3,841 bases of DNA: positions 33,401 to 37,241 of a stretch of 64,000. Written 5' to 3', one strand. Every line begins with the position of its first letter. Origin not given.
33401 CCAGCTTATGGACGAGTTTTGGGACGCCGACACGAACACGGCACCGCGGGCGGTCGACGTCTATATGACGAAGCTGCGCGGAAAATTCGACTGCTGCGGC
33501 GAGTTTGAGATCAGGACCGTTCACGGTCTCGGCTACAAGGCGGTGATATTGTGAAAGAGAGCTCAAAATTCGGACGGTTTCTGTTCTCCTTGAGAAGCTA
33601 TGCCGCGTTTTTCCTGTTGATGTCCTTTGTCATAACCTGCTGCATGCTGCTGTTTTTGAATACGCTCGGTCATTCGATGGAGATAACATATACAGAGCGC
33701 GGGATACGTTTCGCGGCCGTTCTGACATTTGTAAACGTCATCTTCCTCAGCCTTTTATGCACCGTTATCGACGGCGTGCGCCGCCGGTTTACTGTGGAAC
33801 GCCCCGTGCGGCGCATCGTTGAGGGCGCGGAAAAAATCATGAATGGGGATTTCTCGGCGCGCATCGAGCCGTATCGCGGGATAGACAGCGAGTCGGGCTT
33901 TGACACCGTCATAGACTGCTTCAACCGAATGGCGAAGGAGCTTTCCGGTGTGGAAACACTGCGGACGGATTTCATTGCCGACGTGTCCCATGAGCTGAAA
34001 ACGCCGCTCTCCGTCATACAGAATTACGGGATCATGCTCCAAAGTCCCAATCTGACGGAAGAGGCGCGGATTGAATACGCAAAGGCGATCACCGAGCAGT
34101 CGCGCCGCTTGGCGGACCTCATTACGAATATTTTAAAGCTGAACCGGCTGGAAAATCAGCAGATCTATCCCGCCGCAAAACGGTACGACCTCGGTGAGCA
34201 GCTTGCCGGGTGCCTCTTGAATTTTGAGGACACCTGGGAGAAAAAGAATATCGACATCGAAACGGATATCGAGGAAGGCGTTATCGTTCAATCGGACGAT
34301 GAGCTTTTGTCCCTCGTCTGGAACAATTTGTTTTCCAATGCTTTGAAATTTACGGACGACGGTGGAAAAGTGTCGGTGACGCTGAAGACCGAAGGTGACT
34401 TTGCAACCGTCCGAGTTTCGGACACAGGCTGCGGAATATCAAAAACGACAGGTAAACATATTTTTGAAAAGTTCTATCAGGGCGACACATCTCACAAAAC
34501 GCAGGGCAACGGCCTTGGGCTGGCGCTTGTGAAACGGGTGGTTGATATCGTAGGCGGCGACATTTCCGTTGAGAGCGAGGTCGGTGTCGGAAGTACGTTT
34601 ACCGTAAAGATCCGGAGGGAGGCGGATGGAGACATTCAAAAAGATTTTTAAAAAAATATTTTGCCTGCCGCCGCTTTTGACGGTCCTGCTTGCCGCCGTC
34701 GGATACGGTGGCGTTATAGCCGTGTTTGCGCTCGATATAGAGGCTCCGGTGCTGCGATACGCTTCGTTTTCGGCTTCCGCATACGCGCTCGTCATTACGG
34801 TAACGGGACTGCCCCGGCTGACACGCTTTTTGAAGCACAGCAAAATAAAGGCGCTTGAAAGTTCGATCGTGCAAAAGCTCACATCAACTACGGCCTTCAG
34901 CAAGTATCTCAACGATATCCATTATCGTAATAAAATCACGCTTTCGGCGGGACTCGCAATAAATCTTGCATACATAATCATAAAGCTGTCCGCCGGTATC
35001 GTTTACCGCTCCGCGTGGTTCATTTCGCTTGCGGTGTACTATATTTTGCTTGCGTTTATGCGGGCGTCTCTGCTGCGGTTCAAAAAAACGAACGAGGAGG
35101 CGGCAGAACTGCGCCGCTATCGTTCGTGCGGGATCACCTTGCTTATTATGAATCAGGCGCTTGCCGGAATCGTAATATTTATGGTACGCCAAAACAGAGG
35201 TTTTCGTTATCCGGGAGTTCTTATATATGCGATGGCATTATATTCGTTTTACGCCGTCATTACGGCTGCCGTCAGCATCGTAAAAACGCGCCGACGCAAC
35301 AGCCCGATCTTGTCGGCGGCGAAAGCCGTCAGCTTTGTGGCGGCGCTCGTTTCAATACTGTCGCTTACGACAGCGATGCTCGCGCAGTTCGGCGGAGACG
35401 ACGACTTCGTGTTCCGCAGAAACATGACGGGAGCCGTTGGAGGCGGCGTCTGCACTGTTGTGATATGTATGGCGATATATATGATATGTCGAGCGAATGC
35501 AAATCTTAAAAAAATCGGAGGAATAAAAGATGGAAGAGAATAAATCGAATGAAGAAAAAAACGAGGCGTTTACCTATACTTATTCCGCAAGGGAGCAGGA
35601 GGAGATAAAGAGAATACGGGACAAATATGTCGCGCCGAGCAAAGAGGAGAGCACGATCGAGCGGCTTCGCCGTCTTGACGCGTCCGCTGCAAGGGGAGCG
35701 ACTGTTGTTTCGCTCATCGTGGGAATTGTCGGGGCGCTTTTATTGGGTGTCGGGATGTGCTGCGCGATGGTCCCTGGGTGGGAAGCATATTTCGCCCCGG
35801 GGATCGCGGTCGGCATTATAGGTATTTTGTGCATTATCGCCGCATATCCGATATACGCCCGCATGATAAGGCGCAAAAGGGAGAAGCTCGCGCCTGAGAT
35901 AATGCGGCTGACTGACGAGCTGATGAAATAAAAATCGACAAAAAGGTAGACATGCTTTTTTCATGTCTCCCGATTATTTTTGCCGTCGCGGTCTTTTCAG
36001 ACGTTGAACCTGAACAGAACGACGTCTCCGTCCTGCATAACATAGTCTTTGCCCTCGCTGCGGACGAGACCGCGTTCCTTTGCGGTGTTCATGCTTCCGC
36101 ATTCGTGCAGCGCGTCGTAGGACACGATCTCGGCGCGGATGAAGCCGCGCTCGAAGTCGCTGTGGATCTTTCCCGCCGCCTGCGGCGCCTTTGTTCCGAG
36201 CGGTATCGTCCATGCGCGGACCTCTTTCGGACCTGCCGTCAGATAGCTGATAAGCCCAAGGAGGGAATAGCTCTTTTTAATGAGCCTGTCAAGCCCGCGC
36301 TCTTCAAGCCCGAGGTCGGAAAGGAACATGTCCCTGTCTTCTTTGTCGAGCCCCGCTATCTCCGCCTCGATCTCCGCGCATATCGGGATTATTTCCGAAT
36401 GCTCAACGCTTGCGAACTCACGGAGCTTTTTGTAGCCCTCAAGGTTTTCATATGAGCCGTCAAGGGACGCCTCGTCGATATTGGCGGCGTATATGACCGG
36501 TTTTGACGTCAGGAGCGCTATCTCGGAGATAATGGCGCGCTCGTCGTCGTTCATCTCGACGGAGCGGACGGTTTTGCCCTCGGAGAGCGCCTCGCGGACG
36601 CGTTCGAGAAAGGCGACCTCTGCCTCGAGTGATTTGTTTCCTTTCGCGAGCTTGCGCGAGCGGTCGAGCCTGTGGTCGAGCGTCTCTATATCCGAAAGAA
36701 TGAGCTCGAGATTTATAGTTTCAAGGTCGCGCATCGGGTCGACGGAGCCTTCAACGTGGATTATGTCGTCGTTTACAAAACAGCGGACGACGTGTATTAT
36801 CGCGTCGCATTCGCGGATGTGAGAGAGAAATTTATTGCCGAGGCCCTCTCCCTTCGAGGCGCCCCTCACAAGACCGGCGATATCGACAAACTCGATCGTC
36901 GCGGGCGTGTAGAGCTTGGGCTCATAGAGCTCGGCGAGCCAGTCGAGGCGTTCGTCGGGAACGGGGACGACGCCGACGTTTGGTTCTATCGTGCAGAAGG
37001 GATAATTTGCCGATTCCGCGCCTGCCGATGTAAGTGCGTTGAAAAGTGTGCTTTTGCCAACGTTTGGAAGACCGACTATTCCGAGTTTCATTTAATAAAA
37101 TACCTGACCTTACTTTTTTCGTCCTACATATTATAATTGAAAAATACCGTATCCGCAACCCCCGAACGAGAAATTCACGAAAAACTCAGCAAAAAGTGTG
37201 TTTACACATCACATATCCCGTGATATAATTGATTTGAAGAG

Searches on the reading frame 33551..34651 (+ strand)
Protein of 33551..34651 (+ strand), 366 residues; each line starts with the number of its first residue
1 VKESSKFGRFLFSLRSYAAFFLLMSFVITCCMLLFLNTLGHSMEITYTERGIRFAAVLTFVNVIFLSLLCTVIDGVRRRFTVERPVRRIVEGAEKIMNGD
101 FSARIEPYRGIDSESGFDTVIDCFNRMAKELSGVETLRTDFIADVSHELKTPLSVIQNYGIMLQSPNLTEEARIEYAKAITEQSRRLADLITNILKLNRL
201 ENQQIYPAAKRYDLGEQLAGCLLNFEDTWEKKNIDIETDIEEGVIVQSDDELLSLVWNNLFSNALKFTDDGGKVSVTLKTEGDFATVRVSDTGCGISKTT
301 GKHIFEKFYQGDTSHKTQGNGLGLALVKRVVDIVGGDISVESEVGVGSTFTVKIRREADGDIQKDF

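Call 48: search_protein_families(library=pfam, proteins=[window:33551-34651:+], max_evalue=0.001)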
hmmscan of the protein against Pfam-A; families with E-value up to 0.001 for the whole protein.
window:33551-34651:+ (366 aa): 4 families
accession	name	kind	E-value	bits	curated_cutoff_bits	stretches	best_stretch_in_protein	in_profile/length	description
PF02518.31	HATPase_c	-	1.8e-28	99.6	26.4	1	249-356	2-109/111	Histidine kinase-, DNA gyrase B-, and HSP90-like ATPase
PF00512.31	HisKA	-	1.1e-14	54.7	26.9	1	138-202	2-65/66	His Kinase A (phospho-acceptor) domain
PF13581.12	HATPase_c_2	-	7.2e-05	23.2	27.4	1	261-337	40-113/127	Histidine kinase-like ATPase domain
PF00672.30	HAMP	-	7.6e-05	23.4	25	1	84-110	8-34/53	HAMP domain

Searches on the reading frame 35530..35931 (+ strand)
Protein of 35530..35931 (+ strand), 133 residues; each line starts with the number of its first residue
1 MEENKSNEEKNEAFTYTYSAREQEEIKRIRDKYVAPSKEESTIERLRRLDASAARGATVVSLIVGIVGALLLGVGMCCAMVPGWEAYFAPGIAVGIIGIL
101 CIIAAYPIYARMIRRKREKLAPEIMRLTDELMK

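Call 47: search_protein_families(library=pfam, proteins=[window:35530-35931:+], max_evalue=0.001)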
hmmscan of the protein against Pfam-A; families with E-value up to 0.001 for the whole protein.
window:35530-35931:+ (133 aa): 1 family
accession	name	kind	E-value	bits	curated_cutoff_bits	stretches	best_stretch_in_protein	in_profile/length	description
PF00822.25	PMP22_Claudin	-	0.0009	19.6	26.7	0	53-119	68-131/161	PMP-22/EMP/MP20/Claudin family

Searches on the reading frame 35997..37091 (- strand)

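Call 48: search_protein_families(library=pfam, proteins=[window:35997-37091:-], max_evalue=0.001)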
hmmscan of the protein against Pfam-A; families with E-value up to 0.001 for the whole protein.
window:35997-37091:- (364 aa): 3 families
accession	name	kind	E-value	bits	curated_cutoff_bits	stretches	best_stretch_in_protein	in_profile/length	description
PF06071.19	YchF-GTPase_C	-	1.9e-38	130.9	27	1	280-363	1-84/84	Protein of unknown function (DUF933)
PF01926.29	MMR_HSR1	-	3.5e-23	82.3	21.9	1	3-108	2-87/113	50S ribosome-binding GTPase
PF02421.24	FeoB_N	-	1.9e-08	34.4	27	1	3-44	3-44/156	Ferrous iron transport protein B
